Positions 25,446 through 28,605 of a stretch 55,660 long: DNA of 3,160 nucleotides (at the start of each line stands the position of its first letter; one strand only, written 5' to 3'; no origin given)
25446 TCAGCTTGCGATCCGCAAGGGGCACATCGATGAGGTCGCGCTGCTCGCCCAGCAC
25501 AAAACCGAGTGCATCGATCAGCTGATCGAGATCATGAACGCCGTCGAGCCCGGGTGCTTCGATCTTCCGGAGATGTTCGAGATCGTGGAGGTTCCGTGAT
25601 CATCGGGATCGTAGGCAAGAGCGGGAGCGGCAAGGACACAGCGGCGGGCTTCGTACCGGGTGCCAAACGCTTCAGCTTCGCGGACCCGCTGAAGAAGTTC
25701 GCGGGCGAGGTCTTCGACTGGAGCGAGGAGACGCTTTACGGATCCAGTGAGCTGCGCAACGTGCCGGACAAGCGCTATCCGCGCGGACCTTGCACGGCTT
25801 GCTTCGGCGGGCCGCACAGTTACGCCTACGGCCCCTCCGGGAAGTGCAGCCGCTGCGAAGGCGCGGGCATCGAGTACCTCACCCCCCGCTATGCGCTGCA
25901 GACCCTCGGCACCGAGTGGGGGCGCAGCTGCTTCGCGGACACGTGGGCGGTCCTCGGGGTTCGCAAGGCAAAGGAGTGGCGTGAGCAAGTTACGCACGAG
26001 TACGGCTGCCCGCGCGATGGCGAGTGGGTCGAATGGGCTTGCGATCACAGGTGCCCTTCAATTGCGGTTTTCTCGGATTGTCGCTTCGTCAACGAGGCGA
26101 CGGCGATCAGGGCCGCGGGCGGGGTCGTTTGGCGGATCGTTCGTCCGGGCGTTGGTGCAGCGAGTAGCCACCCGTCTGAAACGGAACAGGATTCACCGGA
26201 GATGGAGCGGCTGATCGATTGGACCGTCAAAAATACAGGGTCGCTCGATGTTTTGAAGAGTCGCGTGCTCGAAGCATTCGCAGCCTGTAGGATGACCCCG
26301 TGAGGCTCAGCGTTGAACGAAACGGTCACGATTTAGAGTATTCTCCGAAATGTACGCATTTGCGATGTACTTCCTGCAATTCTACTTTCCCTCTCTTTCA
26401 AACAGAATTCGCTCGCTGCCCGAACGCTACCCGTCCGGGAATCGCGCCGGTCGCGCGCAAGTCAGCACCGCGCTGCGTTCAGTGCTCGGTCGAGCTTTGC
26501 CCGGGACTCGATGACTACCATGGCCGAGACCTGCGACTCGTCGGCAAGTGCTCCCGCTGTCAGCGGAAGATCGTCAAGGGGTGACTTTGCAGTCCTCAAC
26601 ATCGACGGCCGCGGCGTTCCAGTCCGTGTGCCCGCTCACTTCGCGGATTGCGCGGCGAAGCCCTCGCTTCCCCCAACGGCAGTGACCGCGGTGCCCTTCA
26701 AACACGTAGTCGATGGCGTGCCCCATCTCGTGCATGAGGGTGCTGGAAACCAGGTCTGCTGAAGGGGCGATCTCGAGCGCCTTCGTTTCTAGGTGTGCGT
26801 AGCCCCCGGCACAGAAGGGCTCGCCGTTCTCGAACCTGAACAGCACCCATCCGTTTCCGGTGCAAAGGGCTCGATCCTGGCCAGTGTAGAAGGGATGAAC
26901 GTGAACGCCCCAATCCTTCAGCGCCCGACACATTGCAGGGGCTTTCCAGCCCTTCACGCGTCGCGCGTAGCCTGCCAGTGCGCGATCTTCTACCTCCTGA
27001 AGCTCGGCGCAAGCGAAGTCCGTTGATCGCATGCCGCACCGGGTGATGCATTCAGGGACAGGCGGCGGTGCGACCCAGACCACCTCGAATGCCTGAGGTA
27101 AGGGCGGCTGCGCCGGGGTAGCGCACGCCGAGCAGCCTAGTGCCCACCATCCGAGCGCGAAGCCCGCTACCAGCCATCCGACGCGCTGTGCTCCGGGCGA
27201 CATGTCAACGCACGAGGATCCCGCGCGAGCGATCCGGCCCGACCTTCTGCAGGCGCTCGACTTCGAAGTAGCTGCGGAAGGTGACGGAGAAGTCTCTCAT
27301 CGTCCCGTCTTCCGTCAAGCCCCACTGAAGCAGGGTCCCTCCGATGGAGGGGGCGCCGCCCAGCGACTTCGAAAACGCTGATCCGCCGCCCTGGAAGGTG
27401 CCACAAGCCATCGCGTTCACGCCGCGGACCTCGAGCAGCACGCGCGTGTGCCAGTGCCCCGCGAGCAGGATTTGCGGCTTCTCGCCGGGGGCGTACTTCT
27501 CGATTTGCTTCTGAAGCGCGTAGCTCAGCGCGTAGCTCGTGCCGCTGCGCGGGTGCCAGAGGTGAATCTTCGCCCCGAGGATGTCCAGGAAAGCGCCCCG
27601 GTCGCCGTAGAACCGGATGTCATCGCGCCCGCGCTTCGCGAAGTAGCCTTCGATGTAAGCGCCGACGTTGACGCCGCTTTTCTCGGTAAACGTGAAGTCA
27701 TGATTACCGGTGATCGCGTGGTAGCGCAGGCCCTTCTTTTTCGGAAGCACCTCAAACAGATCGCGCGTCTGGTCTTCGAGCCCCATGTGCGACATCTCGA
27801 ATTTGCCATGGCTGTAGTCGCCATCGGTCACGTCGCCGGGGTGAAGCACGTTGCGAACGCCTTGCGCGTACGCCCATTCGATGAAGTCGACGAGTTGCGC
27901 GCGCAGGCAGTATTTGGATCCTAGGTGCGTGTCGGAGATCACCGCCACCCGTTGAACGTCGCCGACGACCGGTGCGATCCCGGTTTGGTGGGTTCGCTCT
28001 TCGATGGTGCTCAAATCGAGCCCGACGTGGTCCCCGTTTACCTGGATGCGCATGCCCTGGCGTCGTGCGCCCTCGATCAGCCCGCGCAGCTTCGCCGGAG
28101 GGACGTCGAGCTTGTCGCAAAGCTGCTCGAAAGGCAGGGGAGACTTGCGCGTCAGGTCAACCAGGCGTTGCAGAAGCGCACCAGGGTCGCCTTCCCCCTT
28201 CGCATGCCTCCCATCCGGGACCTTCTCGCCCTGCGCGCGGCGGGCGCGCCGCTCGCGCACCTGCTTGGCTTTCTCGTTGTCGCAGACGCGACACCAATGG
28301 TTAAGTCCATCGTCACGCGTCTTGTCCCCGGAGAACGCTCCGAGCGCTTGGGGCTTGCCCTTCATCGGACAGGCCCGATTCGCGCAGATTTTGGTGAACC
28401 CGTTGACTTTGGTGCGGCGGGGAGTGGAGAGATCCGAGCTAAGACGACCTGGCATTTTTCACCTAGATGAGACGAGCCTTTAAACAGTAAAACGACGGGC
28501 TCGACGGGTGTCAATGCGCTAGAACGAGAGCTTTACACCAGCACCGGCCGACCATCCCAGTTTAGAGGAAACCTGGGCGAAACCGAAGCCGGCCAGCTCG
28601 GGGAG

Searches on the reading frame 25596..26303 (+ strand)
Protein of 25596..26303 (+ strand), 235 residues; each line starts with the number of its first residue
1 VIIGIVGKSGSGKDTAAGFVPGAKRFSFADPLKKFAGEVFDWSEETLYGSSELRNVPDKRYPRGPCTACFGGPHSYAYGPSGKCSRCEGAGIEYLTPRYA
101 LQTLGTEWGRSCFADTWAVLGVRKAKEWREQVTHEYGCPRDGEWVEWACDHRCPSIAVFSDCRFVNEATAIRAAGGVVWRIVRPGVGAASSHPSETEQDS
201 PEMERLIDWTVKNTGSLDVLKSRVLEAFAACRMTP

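Call 35: search_protein_families(library=pfam, proteins=[window:25596-26303:+], max_evalue=0.01)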
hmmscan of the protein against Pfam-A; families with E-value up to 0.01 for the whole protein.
window:25596-26303:+ (235 aa): 1 family
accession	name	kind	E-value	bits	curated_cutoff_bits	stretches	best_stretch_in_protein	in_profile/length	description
PF21448.3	DNMK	-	2.2e-08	34.4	27.1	1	2-41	2-44/232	Deoxynucleotide monophosphate kinase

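Call 99: search_protein_families(library=phrogs, proteins=[window:25596-26303:+], max_evalue=0.001)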
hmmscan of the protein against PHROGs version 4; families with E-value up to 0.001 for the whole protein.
window:25596-26303:+ (235 aa): 1 family
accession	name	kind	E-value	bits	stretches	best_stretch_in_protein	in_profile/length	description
phrog_139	-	other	6e-41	142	1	1-230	84-262/342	deoxynucleoside monophosphate kinase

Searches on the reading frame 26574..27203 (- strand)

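Call 36: search_protein_families(library=phrogs, proteins=[window:26574-27203:-], max_evalue=0.01)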
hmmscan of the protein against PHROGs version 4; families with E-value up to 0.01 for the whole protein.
window:26574-27203:- (209 aa): 0 families

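Call 80: search_protein_families(library=pfam, proteins=[window:26574-27203:-], max_evalue=0.05)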
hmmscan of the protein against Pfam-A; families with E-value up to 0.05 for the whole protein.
window:26574-27203:- (209 aa): 1 family
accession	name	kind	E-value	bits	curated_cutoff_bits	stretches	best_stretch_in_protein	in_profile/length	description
PF10263.15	SprT-like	-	0.0037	17.5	25.6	1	148-174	57-84/108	SprT-like family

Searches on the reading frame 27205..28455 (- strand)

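Call 35: search_protein_families(library=pfam, proteins=[window:27205-28455:-], max_evalue=0.01)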
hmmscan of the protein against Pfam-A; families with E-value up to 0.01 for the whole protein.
window:27205-28455:- (416 aa): 2 families
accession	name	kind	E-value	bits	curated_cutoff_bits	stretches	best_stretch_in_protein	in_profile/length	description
PF00149.33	Metallophos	-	2.8e-08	34.9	21.5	1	169-337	2-190/191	Calcineurin-like phosphoesterase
PF12850.12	Metallophos_2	-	6.5e-08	33.2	27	1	169-354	2-135/154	Calcineurin-like phosphoesterase superfamily domain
